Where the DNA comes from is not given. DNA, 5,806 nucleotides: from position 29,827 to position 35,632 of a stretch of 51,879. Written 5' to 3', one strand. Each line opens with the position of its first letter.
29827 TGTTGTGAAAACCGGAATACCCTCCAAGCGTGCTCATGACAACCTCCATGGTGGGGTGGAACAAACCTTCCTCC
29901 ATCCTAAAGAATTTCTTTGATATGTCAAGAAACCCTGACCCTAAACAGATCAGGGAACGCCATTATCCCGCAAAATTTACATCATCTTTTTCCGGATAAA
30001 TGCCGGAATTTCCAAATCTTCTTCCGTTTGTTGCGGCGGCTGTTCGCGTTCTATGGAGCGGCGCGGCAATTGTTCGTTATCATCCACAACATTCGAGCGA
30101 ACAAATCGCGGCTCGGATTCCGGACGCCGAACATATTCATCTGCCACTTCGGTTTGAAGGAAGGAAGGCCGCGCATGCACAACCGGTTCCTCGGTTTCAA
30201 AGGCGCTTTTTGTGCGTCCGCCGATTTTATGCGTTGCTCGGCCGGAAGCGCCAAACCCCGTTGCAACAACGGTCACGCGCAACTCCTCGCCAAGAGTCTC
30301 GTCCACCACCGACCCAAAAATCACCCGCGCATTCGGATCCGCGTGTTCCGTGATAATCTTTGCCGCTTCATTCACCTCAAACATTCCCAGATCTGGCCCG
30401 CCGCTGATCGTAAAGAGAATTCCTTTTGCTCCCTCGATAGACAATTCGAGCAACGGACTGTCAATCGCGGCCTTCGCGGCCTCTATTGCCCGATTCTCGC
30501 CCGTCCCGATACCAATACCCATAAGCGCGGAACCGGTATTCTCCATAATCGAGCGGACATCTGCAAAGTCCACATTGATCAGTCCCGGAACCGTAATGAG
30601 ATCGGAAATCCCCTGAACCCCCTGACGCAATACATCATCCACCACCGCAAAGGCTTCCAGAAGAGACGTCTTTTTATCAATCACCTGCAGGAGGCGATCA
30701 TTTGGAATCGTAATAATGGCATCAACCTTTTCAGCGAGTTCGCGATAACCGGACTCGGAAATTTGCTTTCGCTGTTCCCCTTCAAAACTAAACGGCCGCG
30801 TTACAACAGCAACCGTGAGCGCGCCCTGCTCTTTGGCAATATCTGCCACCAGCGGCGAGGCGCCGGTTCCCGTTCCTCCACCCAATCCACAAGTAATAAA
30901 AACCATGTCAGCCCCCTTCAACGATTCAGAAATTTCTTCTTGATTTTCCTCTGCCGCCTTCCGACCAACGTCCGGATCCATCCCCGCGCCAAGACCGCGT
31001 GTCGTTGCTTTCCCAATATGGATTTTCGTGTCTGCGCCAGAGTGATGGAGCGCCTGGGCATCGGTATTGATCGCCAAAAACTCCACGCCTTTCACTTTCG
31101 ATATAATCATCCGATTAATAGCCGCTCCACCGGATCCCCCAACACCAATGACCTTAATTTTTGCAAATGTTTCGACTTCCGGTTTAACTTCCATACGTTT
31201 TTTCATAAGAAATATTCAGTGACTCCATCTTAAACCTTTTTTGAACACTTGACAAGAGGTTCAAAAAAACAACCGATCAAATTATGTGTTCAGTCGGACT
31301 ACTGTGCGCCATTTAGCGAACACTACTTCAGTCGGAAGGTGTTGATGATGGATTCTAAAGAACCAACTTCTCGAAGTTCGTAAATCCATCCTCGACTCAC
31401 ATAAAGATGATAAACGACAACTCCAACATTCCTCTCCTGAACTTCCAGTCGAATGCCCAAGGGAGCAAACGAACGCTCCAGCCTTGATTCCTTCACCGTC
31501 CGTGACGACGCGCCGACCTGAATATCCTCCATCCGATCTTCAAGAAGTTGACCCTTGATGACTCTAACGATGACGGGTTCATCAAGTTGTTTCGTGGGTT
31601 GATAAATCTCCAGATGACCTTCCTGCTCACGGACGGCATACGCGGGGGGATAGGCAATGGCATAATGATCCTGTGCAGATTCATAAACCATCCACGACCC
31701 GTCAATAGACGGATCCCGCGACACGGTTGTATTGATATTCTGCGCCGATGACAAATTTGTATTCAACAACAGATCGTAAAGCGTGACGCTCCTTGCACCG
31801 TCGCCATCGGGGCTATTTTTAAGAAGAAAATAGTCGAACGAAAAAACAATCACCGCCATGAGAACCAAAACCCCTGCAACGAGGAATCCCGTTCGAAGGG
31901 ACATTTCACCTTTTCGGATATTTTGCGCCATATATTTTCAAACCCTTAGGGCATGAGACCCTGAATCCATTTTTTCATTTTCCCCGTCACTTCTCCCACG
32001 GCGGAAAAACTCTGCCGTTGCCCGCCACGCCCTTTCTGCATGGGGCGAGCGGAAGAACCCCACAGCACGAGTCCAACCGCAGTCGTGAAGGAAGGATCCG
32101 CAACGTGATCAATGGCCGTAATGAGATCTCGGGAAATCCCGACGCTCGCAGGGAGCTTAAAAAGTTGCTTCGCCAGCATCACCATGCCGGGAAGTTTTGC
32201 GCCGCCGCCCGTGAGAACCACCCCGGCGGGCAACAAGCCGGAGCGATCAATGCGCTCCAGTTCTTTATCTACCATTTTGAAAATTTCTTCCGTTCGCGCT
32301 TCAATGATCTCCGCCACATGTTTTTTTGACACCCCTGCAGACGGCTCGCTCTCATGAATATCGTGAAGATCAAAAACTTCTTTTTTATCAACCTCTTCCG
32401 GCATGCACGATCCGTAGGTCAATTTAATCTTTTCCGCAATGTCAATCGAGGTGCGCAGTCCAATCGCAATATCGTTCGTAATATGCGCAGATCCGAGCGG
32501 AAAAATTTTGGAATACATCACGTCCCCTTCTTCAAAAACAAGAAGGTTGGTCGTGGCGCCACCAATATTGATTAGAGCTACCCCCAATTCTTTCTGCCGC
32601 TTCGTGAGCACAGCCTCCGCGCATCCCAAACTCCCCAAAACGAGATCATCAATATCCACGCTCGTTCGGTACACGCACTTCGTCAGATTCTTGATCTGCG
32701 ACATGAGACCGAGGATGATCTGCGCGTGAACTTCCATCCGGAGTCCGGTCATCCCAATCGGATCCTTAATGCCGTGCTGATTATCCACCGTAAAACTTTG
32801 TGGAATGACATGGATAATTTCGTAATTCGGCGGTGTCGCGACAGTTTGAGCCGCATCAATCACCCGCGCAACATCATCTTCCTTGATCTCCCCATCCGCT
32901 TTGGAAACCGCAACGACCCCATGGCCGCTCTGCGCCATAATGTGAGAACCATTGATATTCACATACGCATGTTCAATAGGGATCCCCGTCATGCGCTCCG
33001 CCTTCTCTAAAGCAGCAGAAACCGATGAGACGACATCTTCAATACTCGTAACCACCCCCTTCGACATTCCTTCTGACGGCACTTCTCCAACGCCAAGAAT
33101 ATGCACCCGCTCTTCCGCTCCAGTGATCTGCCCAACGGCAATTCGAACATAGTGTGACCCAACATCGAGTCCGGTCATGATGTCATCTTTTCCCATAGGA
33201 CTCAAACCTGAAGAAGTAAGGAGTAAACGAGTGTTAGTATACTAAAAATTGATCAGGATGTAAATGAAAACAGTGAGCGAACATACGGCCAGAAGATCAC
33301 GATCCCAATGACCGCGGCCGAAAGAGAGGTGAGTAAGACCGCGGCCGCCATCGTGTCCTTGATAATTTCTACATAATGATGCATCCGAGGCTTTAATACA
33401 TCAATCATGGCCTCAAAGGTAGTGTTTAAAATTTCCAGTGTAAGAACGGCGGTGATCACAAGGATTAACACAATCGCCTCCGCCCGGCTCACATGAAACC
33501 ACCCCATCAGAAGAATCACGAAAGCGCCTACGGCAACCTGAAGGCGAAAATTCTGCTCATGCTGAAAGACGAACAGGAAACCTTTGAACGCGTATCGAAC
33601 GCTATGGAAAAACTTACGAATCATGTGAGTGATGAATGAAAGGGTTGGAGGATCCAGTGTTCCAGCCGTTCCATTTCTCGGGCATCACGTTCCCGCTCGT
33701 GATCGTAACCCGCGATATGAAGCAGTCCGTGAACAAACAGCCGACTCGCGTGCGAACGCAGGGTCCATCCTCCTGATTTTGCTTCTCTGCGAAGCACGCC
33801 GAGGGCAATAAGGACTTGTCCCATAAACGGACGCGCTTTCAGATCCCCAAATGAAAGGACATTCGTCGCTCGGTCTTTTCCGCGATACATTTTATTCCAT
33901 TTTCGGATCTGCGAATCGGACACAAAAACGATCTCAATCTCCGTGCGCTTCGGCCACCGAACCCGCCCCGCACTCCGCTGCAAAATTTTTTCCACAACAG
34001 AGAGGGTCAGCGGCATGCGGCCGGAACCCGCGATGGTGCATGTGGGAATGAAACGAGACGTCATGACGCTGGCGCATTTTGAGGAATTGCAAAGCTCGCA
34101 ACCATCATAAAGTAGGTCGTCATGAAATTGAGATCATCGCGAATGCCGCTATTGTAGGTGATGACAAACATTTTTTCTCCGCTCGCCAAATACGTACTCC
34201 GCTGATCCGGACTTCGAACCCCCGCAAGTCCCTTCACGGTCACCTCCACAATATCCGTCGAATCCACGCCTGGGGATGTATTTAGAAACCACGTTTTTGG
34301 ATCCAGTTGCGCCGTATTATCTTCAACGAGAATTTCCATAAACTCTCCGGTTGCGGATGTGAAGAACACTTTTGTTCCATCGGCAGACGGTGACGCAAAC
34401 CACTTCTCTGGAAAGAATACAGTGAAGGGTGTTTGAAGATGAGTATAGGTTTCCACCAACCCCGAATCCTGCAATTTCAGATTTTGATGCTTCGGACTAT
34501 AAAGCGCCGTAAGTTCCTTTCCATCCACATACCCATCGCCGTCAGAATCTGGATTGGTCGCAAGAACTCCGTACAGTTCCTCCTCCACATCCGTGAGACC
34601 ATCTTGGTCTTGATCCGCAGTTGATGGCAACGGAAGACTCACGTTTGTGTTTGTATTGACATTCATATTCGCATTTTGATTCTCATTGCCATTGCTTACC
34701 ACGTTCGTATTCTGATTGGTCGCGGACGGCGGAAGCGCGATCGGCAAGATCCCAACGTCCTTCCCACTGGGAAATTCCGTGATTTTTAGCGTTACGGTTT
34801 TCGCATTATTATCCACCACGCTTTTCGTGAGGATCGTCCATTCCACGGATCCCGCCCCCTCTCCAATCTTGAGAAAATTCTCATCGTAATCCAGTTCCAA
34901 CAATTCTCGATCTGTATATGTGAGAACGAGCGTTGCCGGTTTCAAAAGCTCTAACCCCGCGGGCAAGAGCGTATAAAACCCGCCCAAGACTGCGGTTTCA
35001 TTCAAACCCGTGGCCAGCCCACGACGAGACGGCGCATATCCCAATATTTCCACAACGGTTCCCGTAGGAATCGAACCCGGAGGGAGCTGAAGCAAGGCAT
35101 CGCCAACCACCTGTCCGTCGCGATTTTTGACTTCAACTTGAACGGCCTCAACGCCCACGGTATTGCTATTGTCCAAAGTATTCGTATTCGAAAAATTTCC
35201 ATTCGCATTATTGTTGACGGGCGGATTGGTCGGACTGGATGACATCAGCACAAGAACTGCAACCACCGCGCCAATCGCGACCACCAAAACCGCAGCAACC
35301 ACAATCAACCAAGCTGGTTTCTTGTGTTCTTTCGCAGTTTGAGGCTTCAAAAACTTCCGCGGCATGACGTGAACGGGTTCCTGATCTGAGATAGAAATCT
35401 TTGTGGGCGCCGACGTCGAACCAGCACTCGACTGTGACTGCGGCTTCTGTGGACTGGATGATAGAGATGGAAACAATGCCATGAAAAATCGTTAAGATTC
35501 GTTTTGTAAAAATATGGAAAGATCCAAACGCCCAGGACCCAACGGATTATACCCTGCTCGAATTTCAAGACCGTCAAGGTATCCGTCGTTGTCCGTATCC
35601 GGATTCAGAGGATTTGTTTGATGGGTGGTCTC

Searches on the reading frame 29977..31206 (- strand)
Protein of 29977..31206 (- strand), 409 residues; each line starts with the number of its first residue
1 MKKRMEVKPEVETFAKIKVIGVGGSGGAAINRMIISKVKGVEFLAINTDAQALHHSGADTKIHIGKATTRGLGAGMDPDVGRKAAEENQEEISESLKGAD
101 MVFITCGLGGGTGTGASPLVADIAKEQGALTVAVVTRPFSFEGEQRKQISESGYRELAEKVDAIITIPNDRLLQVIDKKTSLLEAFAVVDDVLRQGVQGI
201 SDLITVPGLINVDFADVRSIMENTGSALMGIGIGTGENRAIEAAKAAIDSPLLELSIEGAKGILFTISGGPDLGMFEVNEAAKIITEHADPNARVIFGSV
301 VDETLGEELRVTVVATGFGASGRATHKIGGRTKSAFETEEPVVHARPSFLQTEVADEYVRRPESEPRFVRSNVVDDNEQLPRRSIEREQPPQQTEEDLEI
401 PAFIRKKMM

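Call 23: find_related_loci(query=A2, collection=genome_contigs, flank=10000)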
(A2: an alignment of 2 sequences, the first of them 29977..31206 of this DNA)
Query A2 (409 aa) in genome_contigs; peptide patterns used: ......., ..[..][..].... (x = any residue, [..] = any of these).
599 stretches matched a pattern (row limit reached: there are more); 357 encode a relative of the query (tblastn E <= 1e-3); the best 80 are kept; 80 distinct loci.
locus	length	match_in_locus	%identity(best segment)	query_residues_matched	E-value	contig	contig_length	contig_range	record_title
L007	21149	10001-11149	67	1-409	3e-165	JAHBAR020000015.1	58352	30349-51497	MAG: Candidatus Kerfeldbacteria bacterium isolate AQU-08 c_000000106817, whole genome shotgun sequence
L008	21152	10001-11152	69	5-409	2e-165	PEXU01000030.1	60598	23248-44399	MAG: Candidatus Kerfeldbacteria bacterium CG08_land_8_20_14_0_20_40_16 CG08_land_8_20_14_0.20_scaffold_240_c, whole geno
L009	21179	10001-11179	70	1-409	5e-164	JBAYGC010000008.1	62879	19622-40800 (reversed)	MAG: Patescibacteria group bacterium isolate SO_2016_GW1_116 scaffold00970_OW334_2016, whole genome shotgun sequence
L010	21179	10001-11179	68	1-409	2e-163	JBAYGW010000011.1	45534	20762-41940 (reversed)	MAG: Patescibacteria group bacterium isolate SO_2016_GW1_134 scaffold01531_OW334_2016, whole genome shotgun sequence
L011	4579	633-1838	68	2-409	1e-165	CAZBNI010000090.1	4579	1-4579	MAG TPA_asm: uncultured Gammaproteobacteria bacterium isolate binchicken_co19_652 genome assembly, contig: NODE_33835_le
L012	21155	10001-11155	66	3-409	5e-161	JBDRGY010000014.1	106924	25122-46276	MAG: Patescibacteria group bacterium isolate MEGAHIT-group-1.473 k141_8556679, whole genome shotgun sequence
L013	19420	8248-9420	65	1-409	4e-161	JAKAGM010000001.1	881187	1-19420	MAG: bacterium isolate WY2.bin33 NODE_1_length_881187_cov_3.460649, whole genome shotgun sequence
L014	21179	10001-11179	67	2-409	2e-160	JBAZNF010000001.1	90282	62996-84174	MAG: Patescibacteria group bacterium isolate SO_2017_LW4_60 scaffold_692_c1_LW137-91_2017, whole genome shotgun sequence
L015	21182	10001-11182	66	3-409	1e-159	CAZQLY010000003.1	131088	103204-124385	MAG TPA_asm: uncultured Gammaproteobacteria bacterium isolate SRP141376_co4_153 genome assembly, contig: NODE_145_length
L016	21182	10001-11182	67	5-409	5e-159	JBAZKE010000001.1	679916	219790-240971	MAG: Patescibacteria group bacterium isolate SO_2017_LW4_136 scaffold_25_c1_LW137-91_2017, whole genome shotgun sequence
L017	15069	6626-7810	64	3-409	1e-158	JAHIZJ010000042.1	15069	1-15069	MAG: Patescibacteria group bacterium isolate Modern_marine.mb.172 Modern_marine.mb.172_k141_974728, whole genome shotgun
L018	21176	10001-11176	67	2-409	8e-159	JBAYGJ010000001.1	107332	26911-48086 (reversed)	MAG: Patescibacteria group bacterium isolate SO_2016_GW1_122 scaffold00421_OW334_2016, whole genome shotgun sequence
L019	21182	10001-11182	68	2-409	1e-158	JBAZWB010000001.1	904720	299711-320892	MAG: Patescibacteria group bacterium isolate SO_2017_GW1_267 NODE_26_length_904720_cov_3.416747_OW334_2017, whole genome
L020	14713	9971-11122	66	6-409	3e-158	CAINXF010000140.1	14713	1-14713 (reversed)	MAG: Candidatus Kerfeldbacteria bacterium isolate AlinenSediments_bin-3800 genome assembly, contig: bin-3800:140/211, wh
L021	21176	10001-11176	66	3-409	6e-158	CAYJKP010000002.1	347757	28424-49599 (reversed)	MAG TPA_asm: uncultured Gammaproteobacteria bacterium isolate ERP124720_co1_115 genome assembly, contig: NODE_31_length_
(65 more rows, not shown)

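Call 33: search_protein_families(library=ncbifam, proteins=[L008:11601-12803:+], max_evalue=0.01)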
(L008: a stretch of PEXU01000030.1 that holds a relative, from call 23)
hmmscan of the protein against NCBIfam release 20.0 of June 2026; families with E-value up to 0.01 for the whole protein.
L008:11601-12803:+ (400 aa): 45 families (the best 25 are shown)
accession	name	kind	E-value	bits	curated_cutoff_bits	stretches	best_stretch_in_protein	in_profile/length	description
NF049988.1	MGlcDAGSynMgs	equivalog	1.9e-53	182.3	400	1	1-382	1-390/398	alpha-monoglucosyldiacylglycerol synthase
NF053787.1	GlcN_PG_synth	equivalog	9.7e-31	106.9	480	1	1-344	1-320/361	N-acetylglucosaminyl phosphatidylglycerol synthase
NF012028.0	PRK15484.1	subfamily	2.8e-27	95.8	618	1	112-337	101-329/380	lipopolysaccharide N-acetylglucosaminyltransferase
NF053513.1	Gtran_IagA_BgsA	equivalog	3.4e-24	85.5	460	1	90-348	45-297/333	LTA glycolipid anchor biosynthesis glycosyltransferase, IagA/BgsA family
TIGR04157.1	glyco_rSAM_CFB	subfamily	3.6e-24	85.5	400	1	147-331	165-346/406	TIGR04157 family glycosyltransferase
TIGR04063.1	stp3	hypoth_equivalog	5.7e-24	84.7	442.05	1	78-353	82-363/397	TIGR04063 family PEP-CTERM/XrtA system glycosyltransferase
TIGR03449.1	mycothiol_MshA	equivalog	6.8e-24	84.5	462.5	1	87-340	101-359/406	D-inositol-3-phosphate glycosyltransferase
NF047684.1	TeichurnBiosyTuaC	equivalog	7.7e-24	84.3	550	1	85-318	105-322/391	teichuronic acid biosynthesis protein TuaC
TIGR03999.1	thiol_BshA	equivalog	1.8e-21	76.5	273.7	1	148-357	141-345/375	N-acetyl-alpha-D-glucosaminyl L-malate synthase BshA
NF007640.0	PRK10307.1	subfamily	1.7e-18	66.7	276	1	159-321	179-342/411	WcaI family glycosyltransferase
NF038298.1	EPS_HpsO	equivalog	4.2e-18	65.3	575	1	129-299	127-289/388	hormogonium polysaccharide biosynthesis glycosyltransferase HpsO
NF038229.1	Glyco4_Geo_Pelo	equivalog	1.4e-17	63.7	400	1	75-352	42-306/338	GPMC system family 4 glycosyltransferase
TIGR02149.1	glgA_Coryne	subfamily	1.8e-17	63.6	302.4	1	1-336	1-334/391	glycogen synthase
TIGR04047.1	MSMEG_0565_glyc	hypoth_equivalog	1.9e-17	63.4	259.85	1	149-321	136-312/373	MSMEG_0565 family glycosyltransferase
TIGR03088.1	stp2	hypoth_equivalog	2.1e-17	63.3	409.05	1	161-346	146-334/374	TIGR03088 family PEP-CTERM/XrtA system glycosyltransferase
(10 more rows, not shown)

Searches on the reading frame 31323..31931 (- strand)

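Call 38: search_protein_families(library=pfam, proteins=[window:31323-31931:-], max_evalue=0.001)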
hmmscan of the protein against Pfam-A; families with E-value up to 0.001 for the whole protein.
window:31323-31931:- (202 aa): 0 families

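Call 59: search_protein_families(library=pfam, proteins=[window:31323-31931:-], max_evalue=10)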
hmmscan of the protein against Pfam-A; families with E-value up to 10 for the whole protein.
window:31323-31931:- (202 aa): 2 families
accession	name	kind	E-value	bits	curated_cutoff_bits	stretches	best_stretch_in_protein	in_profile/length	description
PF18933.6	PsbP_2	-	0.069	13.6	27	1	61-138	27-106/184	PsbP-like protein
PF06988.16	NifT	-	0.24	11.6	22.6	1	101-122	7-28/64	NifT/FixU protein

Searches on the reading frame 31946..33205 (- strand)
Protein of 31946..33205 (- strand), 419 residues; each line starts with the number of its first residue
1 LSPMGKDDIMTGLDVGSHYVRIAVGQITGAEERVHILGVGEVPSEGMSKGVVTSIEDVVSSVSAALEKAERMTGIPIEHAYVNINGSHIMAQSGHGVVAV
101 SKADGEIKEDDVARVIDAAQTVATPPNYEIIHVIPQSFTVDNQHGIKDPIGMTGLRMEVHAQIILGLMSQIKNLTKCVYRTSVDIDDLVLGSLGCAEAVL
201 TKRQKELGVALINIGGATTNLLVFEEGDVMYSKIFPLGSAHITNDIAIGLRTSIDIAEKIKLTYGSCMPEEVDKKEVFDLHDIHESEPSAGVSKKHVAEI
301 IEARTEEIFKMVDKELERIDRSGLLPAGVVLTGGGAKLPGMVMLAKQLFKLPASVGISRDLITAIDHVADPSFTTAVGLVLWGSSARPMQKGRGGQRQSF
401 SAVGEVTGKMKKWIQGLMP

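Call 38: search_protein_families(library=pfam, proteins=[window:31946-33205:-], max_evalue=0.001)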
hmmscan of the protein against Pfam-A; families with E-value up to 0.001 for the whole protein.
window:31946-33205:- (419 aa): 6 families
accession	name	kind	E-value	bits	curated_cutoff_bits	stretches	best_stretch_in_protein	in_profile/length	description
PF14450.12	FtsA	-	1.8e-36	125.7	31.8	1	210-378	1-127/127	Cell division protein FtsA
PF02491.25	SHS2_FTSA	-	4.6e-29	101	25.4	1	86-164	1-78/79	SHS2 domain inserted in FTSA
PF06723.19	MreB_Mbl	-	6.5e-11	42.1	27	1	205-356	143-304/327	MreB/Mbl protein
PF11104.14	PilM_2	-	3.7e-08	33.1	27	1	195-271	168-242/340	Type IV pilus assembly protein PilM;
PF21522.3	MreB-like_C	-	6.6e-05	23.9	27.8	0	211-338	1-116/123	Archaeal actin homologue MreB-like, C-terminal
PF06277.17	EutA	-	0.001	18.5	27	0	201-247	137-183/475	Ethanolamine utilisation protein EutA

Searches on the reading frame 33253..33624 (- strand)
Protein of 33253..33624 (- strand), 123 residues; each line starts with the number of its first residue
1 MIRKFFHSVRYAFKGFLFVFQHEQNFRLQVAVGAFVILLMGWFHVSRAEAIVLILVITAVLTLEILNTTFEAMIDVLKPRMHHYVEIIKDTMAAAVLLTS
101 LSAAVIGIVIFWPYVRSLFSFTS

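Call 59: search_protein_families(library=pfam, proteins=[window:33253-33624:-], max_evalue=10)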
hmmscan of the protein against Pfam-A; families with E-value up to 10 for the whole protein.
window:33253-33624:- (123 aa): 2 families
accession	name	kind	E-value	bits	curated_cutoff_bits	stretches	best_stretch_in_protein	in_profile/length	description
PF01219.24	DAGK_prokar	-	7.8e-28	96.8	22.3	1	10-111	1-102/102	Prokaryotic diacylglycerol kinase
PF24283.1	DUF7471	-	0.07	13.6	27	1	31-99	11-80/86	Family of unknown function (DUF7471)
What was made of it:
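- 33253..33624 (-): Context: prokaryotic diacylglycerol kinase (dgkA). Pfam DAGK_prokar, E 7.8e-28 (call 59)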

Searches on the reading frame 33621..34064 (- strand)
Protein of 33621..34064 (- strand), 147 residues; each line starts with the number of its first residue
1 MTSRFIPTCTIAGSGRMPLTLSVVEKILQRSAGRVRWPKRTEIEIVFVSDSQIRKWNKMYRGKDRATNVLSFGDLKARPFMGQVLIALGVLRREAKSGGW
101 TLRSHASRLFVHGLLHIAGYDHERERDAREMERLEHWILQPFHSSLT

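Call 59: search_protein_families(library=pfam, proteins=[window:33621-34064:-], max_evalue=10)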
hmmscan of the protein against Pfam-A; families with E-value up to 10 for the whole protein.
window:33621-34064:- (147 aa): 1 family
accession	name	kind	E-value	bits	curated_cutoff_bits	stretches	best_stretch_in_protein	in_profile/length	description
PF02130.23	YbeY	-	1.1e-30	106.6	25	1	22-140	9-127/129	Endoribonuclease YbeY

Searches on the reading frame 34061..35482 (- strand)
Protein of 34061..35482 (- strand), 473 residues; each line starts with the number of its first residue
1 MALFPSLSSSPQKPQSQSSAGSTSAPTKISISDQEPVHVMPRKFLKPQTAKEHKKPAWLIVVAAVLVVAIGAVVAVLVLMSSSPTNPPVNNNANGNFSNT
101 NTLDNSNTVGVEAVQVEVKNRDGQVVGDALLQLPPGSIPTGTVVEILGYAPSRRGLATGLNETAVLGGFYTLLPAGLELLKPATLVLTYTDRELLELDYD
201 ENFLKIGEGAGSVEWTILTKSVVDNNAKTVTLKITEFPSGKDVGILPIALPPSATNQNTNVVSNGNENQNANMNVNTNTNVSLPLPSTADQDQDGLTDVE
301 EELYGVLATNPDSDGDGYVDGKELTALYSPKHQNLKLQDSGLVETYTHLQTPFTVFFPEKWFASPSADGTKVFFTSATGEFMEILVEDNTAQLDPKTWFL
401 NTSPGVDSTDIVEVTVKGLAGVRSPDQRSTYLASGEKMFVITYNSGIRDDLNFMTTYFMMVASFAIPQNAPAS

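Call 38: search_protein_families(library=pfam, proteins=[window:34061-35482:-], max_evalue=0.001)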
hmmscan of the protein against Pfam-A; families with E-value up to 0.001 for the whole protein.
window:34061-35482:- (473 aa): 0 families

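Call 59: search_protein_families(library=pfam, proteins=[window:34061-35482:-], max_evalue=10)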
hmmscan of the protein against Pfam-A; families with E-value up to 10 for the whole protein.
window:34061-35482:- (473 aa): 8 families
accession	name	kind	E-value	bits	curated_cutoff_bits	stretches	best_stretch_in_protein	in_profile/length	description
PF13753.12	SWM_repeat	-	0.011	16.4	27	1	184-235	17-68/86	Putative flagellar system-associated repeat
PF10814.13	CwsA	-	0.014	16.2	26.7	1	32-89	66-123/134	Cell wall synthesis protein CwsA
PF19865.4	DUF6338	-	0.032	14.2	26.5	1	51-126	77-144/205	Family of unknown function (DUF6338)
PF00036.39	EF-hand_1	-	0.067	13.2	25.4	1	312-327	10-25/29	EF hand domain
PF18884.5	TSP3_bac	-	0.07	13.4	25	1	312-326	1-15/22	Bacterial TSP3 repeat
PF08801.17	Nucleoporin_N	-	0.094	11.9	23.7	1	347-421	124-197/430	Nup133 N terminal like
PF13202.12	EF-hand_5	-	0.47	10.5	25.9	1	312-327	9-24/25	EF hand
PF14155.11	DUF4307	-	0.68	10.3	27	1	57-136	3-86/111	Domain of unknown function (DUF4307)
